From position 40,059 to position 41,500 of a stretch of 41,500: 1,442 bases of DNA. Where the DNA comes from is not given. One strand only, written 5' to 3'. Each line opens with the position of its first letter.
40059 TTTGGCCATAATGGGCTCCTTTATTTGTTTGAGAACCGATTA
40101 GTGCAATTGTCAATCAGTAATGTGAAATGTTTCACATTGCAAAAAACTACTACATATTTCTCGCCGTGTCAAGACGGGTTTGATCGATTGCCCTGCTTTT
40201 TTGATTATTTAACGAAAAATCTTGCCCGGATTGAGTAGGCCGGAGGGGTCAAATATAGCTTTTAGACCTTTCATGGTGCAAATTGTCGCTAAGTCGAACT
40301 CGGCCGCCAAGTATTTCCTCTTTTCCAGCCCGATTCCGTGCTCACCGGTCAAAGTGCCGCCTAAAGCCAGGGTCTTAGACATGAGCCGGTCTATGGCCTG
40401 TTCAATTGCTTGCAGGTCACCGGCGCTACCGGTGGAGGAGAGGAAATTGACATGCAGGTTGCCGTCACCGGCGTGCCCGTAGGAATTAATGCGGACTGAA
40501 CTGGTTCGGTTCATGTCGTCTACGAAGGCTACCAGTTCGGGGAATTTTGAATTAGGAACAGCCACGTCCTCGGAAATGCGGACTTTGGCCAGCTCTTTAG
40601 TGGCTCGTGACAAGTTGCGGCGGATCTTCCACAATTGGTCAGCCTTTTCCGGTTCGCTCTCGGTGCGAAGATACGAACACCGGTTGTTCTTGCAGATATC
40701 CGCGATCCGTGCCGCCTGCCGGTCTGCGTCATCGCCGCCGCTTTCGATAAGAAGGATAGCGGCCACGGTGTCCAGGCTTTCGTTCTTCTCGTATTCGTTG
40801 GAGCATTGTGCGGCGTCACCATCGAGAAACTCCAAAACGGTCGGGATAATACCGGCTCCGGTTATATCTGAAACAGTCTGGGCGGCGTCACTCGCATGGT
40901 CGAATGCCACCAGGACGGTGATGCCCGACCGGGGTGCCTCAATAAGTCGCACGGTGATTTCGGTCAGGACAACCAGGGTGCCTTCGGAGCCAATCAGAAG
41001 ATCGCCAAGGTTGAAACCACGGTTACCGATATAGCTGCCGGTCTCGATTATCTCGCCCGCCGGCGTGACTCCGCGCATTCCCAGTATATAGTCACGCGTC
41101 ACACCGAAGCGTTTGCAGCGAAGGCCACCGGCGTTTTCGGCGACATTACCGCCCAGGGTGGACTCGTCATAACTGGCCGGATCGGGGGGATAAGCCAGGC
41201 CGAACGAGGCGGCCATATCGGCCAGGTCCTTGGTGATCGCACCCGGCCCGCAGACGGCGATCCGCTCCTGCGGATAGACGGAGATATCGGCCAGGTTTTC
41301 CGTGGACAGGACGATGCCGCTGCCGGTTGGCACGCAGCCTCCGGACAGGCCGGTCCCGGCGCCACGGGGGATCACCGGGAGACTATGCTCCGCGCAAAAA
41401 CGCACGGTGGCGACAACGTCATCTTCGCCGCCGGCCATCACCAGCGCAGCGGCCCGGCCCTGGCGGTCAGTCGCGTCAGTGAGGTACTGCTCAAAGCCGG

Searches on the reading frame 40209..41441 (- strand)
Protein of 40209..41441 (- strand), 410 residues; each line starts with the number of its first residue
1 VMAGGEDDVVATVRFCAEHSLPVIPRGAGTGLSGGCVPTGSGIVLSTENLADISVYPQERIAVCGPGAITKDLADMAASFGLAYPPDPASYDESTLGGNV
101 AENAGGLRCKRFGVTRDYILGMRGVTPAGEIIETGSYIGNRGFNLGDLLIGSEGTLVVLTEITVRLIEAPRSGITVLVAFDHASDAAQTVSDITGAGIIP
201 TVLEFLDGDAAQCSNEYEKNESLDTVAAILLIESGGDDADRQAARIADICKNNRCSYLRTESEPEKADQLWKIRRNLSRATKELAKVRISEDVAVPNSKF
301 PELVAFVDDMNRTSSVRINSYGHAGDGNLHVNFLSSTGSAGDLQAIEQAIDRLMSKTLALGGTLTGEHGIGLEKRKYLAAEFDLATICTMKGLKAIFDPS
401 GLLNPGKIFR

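Call 98: find_encoding_contigs(protein=window:40209-41441:-, flank=10000, max_places=3)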
Protein window:40209-41441:- (410 aa): no gene with exactly this product is on record in the collection.
